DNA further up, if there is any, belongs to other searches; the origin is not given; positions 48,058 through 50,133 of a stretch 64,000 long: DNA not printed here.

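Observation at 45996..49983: Four-gene operon of unrecognisable proteins under an XRE switch: best candidate for an undescribed system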

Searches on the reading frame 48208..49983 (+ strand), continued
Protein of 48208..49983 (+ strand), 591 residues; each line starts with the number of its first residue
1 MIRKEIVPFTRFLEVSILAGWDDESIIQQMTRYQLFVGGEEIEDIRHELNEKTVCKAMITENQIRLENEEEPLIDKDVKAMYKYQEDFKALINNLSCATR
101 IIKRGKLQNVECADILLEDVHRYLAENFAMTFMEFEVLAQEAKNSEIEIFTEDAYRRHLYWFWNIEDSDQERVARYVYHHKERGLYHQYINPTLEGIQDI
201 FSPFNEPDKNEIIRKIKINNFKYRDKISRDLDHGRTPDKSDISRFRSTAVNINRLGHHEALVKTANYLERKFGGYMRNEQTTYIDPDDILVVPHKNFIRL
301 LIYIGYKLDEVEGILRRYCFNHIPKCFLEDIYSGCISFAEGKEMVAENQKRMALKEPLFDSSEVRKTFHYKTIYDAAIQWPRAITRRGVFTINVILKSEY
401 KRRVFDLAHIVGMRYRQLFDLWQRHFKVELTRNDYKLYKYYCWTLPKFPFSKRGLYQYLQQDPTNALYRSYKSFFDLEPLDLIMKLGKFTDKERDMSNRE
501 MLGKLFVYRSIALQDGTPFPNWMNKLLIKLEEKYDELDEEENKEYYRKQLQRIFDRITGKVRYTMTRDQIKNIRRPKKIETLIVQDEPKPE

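Call 69: list_cluster_members(proteins=[P0022, P0023, P0024, P0026, P0027, P0031, P0033, P0036, P0041, P0043])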
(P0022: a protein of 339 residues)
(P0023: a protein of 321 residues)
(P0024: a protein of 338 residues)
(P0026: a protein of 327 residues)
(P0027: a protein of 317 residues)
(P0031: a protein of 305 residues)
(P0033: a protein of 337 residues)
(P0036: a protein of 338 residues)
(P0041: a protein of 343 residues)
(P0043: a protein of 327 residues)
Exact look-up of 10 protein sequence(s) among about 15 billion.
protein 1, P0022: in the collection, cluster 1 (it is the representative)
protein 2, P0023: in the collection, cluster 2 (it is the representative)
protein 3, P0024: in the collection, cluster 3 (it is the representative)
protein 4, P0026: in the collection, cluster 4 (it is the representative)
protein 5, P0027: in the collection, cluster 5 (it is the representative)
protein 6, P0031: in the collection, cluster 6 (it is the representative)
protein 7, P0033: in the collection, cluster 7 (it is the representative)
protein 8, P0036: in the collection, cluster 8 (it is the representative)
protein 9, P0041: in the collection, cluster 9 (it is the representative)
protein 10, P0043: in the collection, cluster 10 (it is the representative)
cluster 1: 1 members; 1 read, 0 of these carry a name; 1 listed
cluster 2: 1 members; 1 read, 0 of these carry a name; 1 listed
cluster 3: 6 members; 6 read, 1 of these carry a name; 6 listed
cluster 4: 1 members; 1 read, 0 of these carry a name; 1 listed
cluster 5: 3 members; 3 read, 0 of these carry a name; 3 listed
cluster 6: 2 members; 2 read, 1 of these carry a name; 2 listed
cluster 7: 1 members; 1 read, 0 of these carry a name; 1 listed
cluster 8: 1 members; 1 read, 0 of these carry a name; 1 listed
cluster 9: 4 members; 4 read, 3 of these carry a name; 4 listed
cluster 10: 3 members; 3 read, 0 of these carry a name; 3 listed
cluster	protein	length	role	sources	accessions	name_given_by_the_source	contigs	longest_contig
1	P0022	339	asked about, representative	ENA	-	-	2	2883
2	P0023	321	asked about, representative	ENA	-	-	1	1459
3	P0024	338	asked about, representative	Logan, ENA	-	-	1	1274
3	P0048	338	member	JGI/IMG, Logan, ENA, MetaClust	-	\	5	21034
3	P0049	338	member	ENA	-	-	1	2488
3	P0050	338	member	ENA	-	-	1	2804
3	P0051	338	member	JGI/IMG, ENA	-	-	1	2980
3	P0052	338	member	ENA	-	-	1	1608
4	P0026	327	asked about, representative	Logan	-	-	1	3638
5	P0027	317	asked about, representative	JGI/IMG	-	-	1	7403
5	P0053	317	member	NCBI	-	-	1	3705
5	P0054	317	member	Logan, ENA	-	-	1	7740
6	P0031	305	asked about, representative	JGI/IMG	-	hypothetical protein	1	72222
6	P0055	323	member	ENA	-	-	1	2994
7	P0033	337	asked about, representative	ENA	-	-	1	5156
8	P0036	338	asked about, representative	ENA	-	-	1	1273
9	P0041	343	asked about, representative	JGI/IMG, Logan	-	hypothetical protein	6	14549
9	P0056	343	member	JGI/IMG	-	hypothetical protein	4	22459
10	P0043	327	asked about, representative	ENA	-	-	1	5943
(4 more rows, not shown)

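Call 70: find_encoding_contigs(protein=P0031, flank=10000, max_places=1)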
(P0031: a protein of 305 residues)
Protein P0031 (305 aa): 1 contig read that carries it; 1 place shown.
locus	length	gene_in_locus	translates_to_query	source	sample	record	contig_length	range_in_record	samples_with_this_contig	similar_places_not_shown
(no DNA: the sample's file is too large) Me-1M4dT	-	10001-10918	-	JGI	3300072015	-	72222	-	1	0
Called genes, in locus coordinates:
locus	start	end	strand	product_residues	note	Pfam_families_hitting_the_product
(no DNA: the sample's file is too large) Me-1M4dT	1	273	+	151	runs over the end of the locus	-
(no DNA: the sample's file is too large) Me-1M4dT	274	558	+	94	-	-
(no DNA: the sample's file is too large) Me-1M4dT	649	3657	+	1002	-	PF02867:Ribonuc_red_lgC, PF14890:Intein_splicing (weak), PF02867:Ribonuc_red_lgC, PF12637:TSCPD (faint)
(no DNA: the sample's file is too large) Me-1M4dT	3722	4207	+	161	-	-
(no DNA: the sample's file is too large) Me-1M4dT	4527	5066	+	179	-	PF18907:DUF5662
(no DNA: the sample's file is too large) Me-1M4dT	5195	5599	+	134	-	-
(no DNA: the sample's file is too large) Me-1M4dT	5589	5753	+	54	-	-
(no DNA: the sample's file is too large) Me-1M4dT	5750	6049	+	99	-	-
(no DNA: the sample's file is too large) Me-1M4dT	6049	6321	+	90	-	-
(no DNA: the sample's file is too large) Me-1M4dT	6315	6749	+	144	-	-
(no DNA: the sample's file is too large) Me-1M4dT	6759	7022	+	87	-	-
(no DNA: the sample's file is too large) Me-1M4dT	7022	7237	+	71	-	-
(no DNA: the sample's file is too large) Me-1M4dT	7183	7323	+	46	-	-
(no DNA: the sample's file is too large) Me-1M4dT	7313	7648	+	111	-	-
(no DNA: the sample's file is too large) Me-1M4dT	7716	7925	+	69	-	-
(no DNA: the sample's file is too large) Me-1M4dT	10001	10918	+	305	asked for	-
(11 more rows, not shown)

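Call 71: find_encoding_contigs(protein=P0056, flank=10000, max_places=2)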
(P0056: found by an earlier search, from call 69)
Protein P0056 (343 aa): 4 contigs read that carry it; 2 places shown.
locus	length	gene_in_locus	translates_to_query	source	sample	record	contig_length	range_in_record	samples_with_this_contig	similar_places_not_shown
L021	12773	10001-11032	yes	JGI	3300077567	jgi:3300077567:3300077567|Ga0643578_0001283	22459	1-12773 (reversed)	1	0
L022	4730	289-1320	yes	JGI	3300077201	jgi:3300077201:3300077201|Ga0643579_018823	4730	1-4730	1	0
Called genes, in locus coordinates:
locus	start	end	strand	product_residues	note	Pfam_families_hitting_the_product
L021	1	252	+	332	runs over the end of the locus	-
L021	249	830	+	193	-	-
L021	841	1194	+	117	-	-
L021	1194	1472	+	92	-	-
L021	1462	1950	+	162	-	-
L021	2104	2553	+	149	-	-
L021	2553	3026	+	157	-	-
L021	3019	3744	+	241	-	-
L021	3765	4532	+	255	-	-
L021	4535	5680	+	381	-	-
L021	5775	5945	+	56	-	-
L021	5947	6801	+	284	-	-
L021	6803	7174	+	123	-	-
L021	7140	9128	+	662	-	-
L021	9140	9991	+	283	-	-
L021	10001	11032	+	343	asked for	-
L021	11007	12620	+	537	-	PF05876:GpA_ATPase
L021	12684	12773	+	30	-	?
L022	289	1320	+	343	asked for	-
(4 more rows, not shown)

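Call 91: search_dna_similar(query=P0015, collection=phages, mode=protein, max_evalue=1, max_rows=10)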
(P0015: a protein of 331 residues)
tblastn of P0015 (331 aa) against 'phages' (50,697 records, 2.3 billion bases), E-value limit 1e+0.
No match.

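Call 92: search_dna_similar(query=L010:3731-5521:+, collection=phages, mode=protein, max_evalue=0.00001, max_rows=10)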
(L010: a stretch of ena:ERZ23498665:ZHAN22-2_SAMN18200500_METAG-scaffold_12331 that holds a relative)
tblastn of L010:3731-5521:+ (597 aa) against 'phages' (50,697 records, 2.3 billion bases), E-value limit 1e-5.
Records with a match: 309; places in all: 309; records where one place covers at least 80% of the query: 33.
Best place of each record, by identity: <60% 309.
By first word of the organism name: Bacillus 183; Listeria 54; Enterococcus 42; Lactobacillus 6; Wolbachia 6; Acinetobacter 5; Vibrio 3; Staphylococcus 2; Geobacillus 1; Salmonella 1; and 6 more.
By host as written in the record: Listeria monocytogenes 43; - 26; Bacillus subtilis 20; Bacillus thuringiensis subsp. kurstaki 20; Bacillus cereus 18; Enterococcus faecalis 13; Bacillus pumilus BL8 11; Bacillus thuringiensis subspecies kurstaki 9; and 76 more.
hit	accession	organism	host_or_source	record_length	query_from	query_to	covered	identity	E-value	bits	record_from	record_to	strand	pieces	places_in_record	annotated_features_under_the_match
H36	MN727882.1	Geobacillus phage GBK1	Geobacillus kaustophilus ATCC 8005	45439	39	578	90%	22.8%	3e-20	101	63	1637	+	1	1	terminase large subunit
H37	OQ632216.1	Salmonella phage Arash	Salmonella enterica subsp. enterica ...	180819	100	591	82%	24.2%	4e-31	135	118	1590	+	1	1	large terminase subunit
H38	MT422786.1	Bacillus phage Novomoskovsk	Bacillus pumilus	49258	99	578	80%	23.2%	8e-14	81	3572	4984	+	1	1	terminase large subunit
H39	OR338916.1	Bacillus phage DZ1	Bacillus cereus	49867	99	582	81%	22.7%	8e-18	94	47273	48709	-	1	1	terminase large subunit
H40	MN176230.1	Bacillus phage 056SW001B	Bacillus subtilis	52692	99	578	80%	22.8%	1e-17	94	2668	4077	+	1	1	8: terminase large subunit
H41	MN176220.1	Bacillus phage 019DV002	Bacillus subtilis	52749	99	578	80%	22.8%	1e-17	94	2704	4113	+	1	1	8: terminase large subunit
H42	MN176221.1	Bacillus phage 019DV004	Bacillus subtilis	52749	99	578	80%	22.8%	1e-17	94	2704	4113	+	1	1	8: terminase large subunit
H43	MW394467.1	Bacillus phage 268TH004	Bacillus subtilis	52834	99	578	80%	22.8%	1e-17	94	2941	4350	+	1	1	10: terminase large subunit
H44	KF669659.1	Bacillus phage Riggi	Bacillus pumilus BL-8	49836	99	578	80%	22.8%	2e-13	80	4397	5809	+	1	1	terminase large subunit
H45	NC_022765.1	Bacillus phage Riggi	Bacillus pumilus BL-8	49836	99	578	80%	22.8%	2e-13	80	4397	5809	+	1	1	terminase large subunit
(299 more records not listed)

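Call 106: search_protein_families(library=phrogs, proteins=[L011:7042-9072:+, L011:10026-11789:+, L011:11867-13114:+, L011:13257-14330:+, L011:14359-14961:+, L011:15033-16298:+, L011:16310-18850:+, L021:7140-9125:+, L021:9140-9988:+, L011:5549-7024:+], max_evalue=0.001)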
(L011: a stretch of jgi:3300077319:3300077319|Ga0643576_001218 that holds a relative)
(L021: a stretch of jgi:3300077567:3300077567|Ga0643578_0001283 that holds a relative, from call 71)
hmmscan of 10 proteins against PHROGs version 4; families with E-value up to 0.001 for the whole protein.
L011:7042-9072:+ (677 aa): 0 families

L011:10026-11789:+ (588 aa): 6 families
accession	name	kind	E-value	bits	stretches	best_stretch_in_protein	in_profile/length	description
phrog_675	-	head and packaging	1.5e-43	150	1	34-574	16-548/576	terminase large subunit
phrog_2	-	head and packaging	1.8e-15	57.8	1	61-580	260-600/807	terminase large subunit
phrog_15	-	head and packaging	8e-06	25.4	0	237-313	553-648/1330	terminase large subunit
phrog_7579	-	head and packaging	0.00025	21.4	1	93-252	21-172/239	terminase large subunit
phrog_12876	-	head and packaging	0.00031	21.4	0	187-260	55-128/235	terminase large subunit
phrog_9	-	head and packaging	0.00032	20.7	0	7-111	41-145/812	terminase large subunit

L011:11867-13114:+ (416 aa): 0 families

L011:13257-14330:+ (358 aa): 0 families

L011:14359-14961:+ (201 aa): 0 families

L011:15033-16298:+ (422 aa): 0 families

L011:16310-18850:+ (847 aa): 0 families

L021:7140-9125:+ (662 aa): 0 families

L021:9140-9988:+ (283 aa): 0 families

L011:5549-7024:+ (492 aa): 12 families
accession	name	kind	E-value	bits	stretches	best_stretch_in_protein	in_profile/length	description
phrog_30335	-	unknown function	2.5e-42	145.2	1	181-341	741-901/2900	-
phrog_4272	-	unknown function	2.5e-39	136.3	1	187-346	110-269/764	-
phrog_4660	-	head and packaging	7.2e-37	128.2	1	208-341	632-762/765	minor head protein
phrog_20705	-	head and packaging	1.3e-36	127.2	1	189-339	9-161/690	virion structural protein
phrog_37402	-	unknown function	1.3e-36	126.3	1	191-340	1092-1247/2639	-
phrog_5143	-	unknown function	3.1e-34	118.3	1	176-343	690-865/2204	-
phrog_938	-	lysis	2.5e-33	115.3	1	185-341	1484-1645/2185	endolysin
phrog_10089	-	moron, auxiliary metabolic gene and host takeover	3.6e-33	114.5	1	170-344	873-1034/4647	DarB-like antirestriction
phrog_33607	-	unknown function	8.9e-25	88.5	1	210-341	108-237/287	-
phrog_29900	-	unknown function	7.5e-22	77.9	1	195-334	762-904/1028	-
phrog_30268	-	unknown function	0.00012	23.6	1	357-414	32-86/91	-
phrog_10538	-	unknown function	0.00039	21.7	1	357-414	1-55/156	-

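Call 107: list_cluster_members(proteins=[P0009, P0010, P0011, P0012, P0013, P0021, P0017, P0018, P0037, P0016])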
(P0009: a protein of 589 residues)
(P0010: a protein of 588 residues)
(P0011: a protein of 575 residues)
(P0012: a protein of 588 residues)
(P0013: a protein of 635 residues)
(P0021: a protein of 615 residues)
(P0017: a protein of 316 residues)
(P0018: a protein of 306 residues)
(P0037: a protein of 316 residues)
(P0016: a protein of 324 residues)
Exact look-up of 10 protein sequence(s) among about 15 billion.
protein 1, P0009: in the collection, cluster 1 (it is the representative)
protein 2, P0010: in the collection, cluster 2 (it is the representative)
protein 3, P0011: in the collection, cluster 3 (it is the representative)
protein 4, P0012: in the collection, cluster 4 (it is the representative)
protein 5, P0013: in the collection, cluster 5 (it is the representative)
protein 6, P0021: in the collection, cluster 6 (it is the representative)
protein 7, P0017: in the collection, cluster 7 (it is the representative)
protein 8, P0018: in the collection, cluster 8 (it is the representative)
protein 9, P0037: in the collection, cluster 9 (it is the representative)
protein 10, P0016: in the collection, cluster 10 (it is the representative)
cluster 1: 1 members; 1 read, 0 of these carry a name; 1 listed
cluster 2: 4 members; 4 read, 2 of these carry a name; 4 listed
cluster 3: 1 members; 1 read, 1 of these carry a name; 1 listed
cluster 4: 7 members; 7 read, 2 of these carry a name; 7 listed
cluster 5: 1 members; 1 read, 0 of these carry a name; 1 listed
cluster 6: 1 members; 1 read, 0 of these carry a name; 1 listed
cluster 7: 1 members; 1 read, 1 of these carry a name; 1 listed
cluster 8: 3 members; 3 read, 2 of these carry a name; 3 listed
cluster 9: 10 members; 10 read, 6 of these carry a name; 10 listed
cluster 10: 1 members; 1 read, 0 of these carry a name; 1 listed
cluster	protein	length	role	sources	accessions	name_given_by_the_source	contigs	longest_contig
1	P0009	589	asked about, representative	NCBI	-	-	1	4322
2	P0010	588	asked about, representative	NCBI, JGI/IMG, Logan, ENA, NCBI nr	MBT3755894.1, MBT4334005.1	MAG: hypothetical protein HOD64_12105 [Candidatus Cloacimonetes bacterium] | hypothetical protein | hypothetical protein [Candidatus Cloacimonadota bacterium]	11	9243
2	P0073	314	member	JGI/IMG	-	hypothetical protein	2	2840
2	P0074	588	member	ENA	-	-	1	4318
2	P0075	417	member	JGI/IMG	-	-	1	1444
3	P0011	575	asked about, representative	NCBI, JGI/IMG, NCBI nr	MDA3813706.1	MAG: hypothetical protein PF570_05570 [Candidatus Cloacimonetes bacterium] | hypothetical protein | hypothetical protein [Candidatus Cloacimonadota bacterium]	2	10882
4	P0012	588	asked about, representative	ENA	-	-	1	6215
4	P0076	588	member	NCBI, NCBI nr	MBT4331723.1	MAG: hypothetical protein HOD64_00455 [Candidatus Cloacimonetes bacterium] | hypothetical protein [Candidatus Cloacimonadota bacterium]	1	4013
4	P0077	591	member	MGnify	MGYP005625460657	CR=1 FL=1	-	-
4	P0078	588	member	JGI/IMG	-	-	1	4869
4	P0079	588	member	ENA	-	-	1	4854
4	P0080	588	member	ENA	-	-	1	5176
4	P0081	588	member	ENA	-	-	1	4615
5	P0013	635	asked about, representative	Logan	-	-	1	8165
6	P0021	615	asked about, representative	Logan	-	-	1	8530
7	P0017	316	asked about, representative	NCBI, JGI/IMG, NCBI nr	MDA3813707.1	MAG: hypothetical protein PF570_05575 [Candidatus Cloacimonetes bacterium] | hypothetical protein | hypothetical protein [Candidatus Cloacimonadota bacterium]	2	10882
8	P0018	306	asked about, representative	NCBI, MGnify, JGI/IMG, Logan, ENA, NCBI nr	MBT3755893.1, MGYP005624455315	MAG: hypothetical protein HOG24_06390 [Candidatus Cloacimonetes bacterium] | CR=1 FL=1 | hypothetical protein [Candidatus Cloacimonadota bacterium]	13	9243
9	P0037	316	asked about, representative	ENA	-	-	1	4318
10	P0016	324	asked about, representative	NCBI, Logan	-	-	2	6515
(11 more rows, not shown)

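Call 108: search_dna_similar(query=window:48208-49980:+, collection=plasmids, mode=protein, max_evalue=0.01)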
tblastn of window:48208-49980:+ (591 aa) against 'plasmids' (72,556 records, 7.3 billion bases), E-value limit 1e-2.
No match.
